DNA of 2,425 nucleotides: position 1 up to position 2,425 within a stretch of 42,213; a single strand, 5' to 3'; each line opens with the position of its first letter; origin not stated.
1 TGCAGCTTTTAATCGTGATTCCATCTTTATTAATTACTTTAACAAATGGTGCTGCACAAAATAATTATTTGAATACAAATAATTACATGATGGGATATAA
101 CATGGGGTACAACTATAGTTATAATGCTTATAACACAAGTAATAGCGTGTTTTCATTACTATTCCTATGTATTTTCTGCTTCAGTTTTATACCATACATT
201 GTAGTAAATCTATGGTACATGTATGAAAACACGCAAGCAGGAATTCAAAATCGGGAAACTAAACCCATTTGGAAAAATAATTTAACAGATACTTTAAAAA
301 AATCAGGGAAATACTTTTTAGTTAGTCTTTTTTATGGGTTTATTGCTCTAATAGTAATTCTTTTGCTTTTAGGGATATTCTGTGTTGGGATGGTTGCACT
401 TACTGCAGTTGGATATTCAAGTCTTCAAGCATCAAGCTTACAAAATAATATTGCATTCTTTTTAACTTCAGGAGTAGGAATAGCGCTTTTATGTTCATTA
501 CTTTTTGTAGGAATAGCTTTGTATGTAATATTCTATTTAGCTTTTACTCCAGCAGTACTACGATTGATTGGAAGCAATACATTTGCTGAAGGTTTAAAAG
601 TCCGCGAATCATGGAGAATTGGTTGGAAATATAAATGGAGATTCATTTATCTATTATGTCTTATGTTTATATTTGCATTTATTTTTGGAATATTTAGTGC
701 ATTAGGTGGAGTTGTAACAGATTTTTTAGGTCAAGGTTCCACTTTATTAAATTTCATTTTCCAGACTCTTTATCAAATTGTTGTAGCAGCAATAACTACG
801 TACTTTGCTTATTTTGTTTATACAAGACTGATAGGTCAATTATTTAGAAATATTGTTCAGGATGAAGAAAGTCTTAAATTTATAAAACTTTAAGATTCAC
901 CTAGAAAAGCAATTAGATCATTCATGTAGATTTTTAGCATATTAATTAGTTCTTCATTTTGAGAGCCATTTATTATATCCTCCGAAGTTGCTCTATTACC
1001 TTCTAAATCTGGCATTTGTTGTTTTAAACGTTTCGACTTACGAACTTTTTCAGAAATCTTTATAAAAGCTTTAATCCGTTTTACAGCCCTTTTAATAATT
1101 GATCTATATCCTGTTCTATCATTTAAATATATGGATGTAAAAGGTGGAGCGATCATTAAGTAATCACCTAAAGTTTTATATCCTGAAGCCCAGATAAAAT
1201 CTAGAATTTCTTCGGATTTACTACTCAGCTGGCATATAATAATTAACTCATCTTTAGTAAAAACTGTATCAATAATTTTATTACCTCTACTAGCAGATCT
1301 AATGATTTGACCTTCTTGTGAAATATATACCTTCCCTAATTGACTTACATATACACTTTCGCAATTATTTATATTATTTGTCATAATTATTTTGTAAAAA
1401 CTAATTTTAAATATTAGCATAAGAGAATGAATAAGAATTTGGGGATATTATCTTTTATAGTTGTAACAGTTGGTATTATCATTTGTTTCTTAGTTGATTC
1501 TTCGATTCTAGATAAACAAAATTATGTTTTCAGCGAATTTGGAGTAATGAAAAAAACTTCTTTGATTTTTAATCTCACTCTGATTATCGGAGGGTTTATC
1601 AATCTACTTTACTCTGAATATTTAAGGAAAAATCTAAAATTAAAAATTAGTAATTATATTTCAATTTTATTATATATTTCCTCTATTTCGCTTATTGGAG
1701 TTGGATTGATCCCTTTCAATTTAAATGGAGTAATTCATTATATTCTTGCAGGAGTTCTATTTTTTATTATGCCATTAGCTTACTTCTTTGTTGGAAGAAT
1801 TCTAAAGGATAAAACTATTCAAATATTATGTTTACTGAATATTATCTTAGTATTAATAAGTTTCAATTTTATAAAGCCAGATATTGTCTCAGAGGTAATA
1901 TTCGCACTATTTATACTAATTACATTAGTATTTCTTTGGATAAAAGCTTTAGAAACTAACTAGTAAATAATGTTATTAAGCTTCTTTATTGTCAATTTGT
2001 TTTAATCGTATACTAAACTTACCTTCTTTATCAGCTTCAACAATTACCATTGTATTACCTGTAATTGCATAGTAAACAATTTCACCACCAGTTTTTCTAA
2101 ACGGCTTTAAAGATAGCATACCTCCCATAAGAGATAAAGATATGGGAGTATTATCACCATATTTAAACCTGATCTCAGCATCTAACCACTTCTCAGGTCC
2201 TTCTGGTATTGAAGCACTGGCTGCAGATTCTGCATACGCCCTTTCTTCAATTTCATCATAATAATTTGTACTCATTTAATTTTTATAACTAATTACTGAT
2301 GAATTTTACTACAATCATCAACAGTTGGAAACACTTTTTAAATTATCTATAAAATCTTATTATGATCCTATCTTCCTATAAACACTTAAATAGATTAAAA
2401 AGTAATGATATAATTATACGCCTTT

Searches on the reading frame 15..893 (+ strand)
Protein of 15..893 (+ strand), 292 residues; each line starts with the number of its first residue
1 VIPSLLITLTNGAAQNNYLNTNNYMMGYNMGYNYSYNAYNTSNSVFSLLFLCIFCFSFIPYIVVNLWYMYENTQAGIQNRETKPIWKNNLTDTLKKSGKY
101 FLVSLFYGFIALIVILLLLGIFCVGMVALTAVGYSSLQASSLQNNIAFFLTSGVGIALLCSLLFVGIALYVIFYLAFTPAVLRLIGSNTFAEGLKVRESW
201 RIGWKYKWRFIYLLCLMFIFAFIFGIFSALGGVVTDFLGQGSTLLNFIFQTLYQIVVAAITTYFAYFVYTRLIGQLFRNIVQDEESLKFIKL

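Call 3: search_protein_families(library=pfam, proteins=[window:15-893:+], max_evalue=1)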
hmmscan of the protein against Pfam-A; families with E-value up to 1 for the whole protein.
window:15-893:+ (292 aa): 2 families
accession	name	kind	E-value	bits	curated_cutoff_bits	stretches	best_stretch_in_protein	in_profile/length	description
PF13197.11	DUF4013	-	2.8e-14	53.8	26.9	1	56-229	4-164/168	Protein of unknown function (DUF4013)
PF13334.11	DUF4094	-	0.4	11.6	24.5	1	47-80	4-37/90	Domain of unknown function (DUF4094)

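Call 4: search_protein_families(library=ncbifam, proteins=[window:15-893:+], max_evalue=1)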
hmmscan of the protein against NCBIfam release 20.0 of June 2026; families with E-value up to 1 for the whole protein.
window:15-893:+ (292 aa): 0 families

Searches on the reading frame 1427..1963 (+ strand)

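Call 3: search_protein_families(library=pfam, proteins=[window:1427-1963:+], max_evalue=1)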
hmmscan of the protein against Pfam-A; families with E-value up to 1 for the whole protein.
window:1427-1963:+ (178 aa): 3 families
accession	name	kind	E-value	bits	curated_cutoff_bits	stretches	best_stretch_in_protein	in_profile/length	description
PF06197.19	DUF998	-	1e-11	45.2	30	1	11-170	5-174/184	Protein of unknown function (DUF998)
PF23396.1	DUF7103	-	0.0017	18.8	27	1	19-164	5-143/159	Family of unknown function (DUF7103)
PF09843.14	DUF2070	-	0.13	11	30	1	11-176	16-176/561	Predicted membrane protein (DUF2070)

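Call 4: search_protein_families(library=ncbifam, proteins=[window:1427-1963:+], max_evalue=1)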
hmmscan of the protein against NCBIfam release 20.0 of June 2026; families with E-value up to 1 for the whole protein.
window:1427-1963:+ (178 aa): 0 families

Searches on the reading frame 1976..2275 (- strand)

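Call 3: search_protein_families(library=pfam, proteins=[window:1976-2275:-], max_evalue=1)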
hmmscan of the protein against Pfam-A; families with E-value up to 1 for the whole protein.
window:1976-2275:- (99 aa): 0 families

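Call 4: search_protein_families(library=ncbifam, proteins=[window:1976-2275:-], max_evalue=1)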
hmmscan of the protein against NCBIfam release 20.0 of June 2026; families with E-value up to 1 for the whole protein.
window:1976-2275:- (99 aa): 0 families

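Call 28: search_protein_families(library=phrogs, proteins=[window:1976-2275:-], max_evalue=1)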
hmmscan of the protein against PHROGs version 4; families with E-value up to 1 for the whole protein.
window:1976-2275:- (99 aa): 2 families
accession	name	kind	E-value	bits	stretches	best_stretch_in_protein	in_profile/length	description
phrog_2916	-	unknown function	0.087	13.7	1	41-72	90-121/195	-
phrog_1800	-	tail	0.14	12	1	15-92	206-283/545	tail collar fiber protein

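Call 29: search_protein_families(library=padloc, proteins=[window:1976-2275:-], max_evalue=1)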
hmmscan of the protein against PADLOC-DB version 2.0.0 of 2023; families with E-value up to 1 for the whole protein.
window:1976-2275:- (99 aa): 0 families
